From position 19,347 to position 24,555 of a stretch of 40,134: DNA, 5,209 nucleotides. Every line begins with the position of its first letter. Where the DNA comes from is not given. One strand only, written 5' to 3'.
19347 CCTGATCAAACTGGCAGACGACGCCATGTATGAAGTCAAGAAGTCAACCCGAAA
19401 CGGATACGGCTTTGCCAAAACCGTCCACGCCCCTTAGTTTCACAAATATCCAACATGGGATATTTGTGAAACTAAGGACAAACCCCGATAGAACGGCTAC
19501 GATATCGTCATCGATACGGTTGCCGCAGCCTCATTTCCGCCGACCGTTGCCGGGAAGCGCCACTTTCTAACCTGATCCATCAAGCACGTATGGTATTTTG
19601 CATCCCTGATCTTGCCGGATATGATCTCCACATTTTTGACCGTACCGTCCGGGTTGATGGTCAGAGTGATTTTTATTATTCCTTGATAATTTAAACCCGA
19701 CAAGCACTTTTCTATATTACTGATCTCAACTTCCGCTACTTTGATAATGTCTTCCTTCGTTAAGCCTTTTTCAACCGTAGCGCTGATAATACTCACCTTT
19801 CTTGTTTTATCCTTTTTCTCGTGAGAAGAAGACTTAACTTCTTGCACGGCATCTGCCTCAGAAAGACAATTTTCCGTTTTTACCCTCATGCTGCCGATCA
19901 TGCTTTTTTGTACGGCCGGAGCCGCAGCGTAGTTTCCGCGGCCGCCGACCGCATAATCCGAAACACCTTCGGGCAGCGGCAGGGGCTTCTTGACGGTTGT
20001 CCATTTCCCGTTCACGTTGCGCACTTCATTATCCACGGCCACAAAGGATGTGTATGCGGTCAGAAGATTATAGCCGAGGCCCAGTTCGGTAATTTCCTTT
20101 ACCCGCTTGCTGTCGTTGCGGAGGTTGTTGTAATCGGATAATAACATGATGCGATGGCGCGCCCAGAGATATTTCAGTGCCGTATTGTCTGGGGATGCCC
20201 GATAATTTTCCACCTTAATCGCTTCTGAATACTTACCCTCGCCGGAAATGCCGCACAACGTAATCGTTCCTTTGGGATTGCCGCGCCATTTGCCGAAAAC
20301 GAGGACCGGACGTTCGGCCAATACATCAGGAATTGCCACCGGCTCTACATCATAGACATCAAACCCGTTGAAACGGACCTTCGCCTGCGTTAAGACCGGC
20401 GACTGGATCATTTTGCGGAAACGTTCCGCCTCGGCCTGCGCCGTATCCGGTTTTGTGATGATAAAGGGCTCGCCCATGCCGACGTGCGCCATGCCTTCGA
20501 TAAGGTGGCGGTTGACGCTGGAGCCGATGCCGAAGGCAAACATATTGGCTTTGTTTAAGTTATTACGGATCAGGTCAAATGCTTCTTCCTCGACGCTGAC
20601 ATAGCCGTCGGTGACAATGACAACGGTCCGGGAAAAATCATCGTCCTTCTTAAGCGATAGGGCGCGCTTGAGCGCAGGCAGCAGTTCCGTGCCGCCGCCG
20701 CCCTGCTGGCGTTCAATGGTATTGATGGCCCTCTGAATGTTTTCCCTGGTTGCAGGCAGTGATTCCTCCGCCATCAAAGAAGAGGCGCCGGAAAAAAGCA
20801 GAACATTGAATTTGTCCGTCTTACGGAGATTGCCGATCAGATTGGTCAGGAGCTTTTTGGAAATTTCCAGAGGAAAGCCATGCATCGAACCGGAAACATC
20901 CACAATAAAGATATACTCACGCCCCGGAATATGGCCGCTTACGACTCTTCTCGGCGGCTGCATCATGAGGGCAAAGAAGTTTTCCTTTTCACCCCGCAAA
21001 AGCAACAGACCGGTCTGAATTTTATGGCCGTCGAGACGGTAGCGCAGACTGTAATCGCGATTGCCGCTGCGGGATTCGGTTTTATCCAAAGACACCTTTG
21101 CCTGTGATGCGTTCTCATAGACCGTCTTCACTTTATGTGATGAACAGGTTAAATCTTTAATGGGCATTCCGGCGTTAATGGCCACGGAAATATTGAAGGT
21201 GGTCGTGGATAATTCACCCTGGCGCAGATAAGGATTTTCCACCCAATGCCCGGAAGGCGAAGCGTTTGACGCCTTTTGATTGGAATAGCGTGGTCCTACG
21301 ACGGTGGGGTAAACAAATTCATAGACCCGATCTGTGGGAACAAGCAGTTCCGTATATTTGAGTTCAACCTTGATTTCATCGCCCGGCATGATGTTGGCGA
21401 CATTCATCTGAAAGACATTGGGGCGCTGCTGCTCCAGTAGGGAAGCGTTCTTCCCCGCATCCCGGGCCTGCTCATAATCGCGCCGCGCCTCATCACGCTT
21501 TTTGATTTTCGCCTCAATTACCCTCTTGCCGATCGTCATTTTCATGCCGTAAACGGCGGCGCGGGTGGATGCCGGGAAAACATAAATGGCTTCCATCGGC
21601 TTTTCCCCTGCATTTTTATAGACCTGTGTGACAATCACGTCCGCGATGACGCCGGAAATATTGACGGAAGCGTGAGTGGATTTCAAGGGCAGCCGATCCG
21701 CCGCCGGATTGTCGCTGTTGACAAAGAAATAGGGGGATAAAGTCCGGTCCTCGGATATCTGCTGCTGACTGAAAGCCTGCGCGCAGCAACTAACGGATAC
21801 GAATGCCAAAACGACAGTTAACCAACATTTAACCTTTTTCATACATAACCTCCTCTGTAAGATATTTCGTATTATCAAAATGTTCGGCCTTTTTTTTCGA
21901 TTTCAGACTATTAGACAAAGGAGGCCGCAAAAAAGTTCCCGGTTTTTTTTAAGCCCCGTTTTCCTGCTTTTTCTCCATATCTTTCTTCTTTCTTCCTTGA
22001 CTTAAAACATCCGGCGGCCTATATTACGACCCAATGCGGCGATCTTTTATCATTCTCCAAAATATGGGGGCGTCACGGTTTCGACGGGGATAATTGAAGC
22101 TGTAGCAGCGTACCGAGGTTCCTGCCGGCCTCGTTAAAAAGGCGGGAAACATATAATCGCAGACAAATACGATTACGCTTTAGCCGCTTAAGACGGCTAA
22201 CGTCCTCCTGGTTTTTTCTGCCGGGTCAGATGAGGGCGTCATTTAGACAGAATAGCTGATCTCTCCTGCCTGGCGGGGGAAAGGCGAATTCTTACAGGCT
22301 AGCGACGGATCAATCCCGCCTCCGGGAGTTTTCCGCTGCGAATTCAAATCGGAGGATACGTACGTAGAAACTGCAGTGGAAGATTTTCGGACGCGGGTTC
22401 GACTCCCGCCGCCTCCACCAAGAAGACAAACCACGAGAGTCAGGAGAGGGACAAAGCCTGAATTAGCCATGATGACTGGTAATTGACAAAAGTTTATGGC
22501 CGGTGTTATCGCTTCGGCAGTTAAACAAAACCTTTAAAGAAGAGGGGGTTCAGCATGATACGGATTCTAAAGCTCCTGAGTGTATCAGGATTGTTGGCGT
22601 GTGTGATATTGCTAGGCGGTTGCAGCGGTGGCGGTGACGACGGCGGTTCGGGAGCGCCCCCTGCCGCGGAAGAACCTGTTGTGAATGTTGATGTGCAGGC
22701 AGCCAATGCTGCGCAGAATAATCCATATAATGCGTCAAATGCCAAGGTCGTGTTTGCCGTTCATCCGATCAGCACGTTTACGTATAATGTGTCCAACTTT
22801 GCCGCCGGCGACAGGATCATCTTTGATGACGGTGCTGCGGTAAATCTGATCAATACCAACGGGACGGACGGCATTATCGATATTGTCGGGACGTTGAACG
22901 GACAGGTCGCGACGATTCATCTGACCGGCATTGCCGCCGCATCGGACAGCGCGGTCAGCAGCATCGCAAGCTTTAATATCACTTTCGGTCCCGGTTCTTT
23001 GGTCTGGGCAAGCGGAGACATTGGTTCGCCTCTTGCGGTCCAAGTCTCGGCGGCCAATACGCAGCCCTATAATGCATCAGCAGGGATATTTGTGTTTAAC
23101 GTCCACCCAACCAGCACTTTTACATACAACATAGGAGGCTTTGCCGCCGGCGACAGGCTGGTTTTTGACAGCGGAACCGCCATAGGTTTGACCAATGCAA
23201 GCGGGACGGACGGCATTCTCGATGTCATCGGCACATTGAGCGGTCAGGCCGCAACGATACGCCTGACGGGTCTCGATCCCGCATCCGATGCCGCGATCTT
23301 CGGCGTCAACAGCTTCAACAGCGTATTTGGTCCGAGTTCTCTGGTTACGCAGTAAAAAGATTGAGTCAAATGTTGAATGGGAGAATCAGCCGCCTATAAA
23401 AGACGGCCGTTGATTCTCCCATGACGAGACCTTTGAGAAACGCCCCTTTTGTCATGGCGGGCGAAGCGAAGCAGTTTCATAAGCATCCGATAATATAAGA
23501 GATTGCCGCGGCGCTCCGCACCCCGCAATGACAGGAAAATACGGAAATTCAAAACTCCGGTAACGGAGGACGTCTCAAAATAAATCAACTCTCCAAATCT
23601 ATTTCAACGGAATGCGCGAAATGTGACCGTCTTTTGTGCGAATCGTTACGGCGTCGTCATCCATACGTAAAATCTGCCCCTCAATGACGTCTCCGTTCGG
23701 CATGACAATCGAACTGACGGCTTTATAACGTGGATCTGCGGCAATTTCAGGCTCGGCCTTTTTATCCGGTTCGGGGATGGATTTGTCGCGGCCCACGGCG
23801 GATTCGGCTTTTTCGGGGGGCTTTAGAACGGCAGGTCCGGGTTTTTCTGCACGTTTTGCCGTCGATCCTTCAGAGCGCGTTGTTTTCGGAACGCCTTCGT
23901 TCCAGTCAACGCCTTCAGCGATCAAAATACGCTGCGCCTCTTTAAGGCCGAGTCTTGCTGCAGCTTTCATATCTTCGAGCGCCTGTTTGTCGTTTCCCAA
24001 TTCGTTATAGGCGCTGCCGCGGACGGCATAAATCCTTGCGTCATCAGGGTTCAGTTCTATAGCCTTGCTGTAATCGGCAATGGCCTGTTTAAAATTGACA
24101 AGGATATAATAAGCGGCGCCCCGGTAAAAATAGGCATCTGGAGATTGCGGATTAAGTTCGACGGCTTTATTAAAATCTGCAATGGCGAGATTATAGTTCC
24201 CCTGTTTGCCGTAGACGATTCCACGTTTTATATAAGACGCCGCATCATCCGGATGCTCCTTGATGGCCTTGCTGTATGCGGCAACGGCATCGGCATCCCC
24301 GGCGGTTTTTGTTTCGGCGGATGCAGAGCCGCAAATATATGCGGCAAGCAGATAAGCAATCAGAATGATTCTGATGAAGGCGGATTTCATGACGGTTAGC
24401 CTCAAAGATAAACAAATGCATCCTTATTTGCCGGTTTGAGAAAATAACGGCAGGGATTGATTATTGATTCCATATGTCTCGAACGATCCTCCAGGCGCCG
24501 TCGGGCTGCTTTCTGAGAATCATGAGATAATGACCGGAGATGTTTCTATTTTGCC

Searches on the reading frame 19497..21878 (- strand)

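Call 3: search_protein_families(library=pfam, proteins=[window:19497-21878:-], max_evalue=0.01)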
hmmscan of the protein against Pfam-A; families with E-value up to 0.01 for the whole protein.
window:19497-21878:- (793 aa): 7 families
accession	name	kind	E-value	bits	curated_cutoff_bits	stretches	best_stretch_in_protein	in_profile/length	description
PF08487.16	VIT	-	1.9e-36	125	26.5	1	65-175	1-111/111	Vault protein inter-alpha-trypsin domain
PF13768.12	VWA_3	-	7.1e-19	68.8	27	1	323-469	4-151/155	von Willebrand factor type A domain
PF00092.34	VWA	-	3.6e-13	50.5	23.8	1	323-480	3-166/174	von Willebrand factor type A domain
PF13519.12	VWA_2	-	2.4e-12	47.9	27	1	323-425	2-106/107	von Willebrand factor type A domain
PF13757.12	VIT_2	-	1.9e-10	40.9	23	1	62-128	11-77/78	Vault protein inter-alpha-trypsin domain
PF05762.20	VWA_CoxE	-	0.00016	21.7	26.4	1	321-426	58-160/222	VWA domain containing CoxE-like protein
PF03544.19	TonB_C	-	0.00023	22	24.6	1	730-788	13-71/79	Gram-negative bacterial TonB protein C-terminal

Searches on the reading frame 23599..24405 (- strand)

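Call 20: search_protein_families(library=pfam, proteins=[window:23599-24405:-], max_evalue=0.0001)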
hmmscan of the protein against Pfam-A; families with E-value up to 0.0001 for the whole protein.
window:23599-24405:- (268 aa): 14 families
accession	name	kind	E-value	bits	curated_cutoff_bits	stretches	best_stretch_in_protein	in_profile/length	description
PF00515.34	TPR_1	-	5e-24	83.5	27.8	2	89-122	1-34/34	Tetratricopeptide repeat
PF13414.12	TPR_11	-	1.1e-23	83.1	26.8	3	67-100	6-39/42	TPR repeat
PF07719.23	TPR_2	-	1.8e-18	65.5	27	2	55-87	1-33/34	Tetratricopeptide repeat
PF13431.12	TPR_17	-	2e-18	65.5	24.4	1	43-75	1-33/34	Tetratricopeptide repeat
PF13432.12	TPR_16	-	7.5e-18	65.1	32.7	2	60-111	2-53/65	Tetratricopeptide repeat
PF13181.12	TPR_8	-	1.2e-15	56.7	25.7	1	56-87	2-33/34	Tetratricopeptide repeat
PF13371.12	TPR_9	-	8.6e-15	55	35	1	40-92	14-66/73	Tetratricopeptide repeat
PF13428.12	TPR_14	-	6.9e-10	39.1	23.5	0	59-96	5-42/44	Tetratricopeptide repeat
PF13424.12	TPR_12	-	7.3e-10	39.4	30.1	1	40-84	29-74/77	Tetratricopeptide repeat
PF13174.12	TPR_6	-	2.5e-07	31.3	26.3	0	58-88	3-33/33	Tetratricopeptide repeat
PF14559.12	TPR_19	-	4.7e-07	30.5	25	0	104-144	6-46/68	Tetratricopeptide repeat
PF23914.1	TPR_CcmH_CycH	-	7.9e-05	23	42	0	47-151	42-149/158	Cytochrome c-type biogenesis protein H TPR domain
PF10516.15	SHNi-TPR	-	8.3e-05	22.5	21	0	104-118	16-30/38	SHNi-TPR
PF13429.12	TPR_15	-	9.1e-05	22.5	26.2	0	50-148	141-239/280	Tetratricopeptide repeat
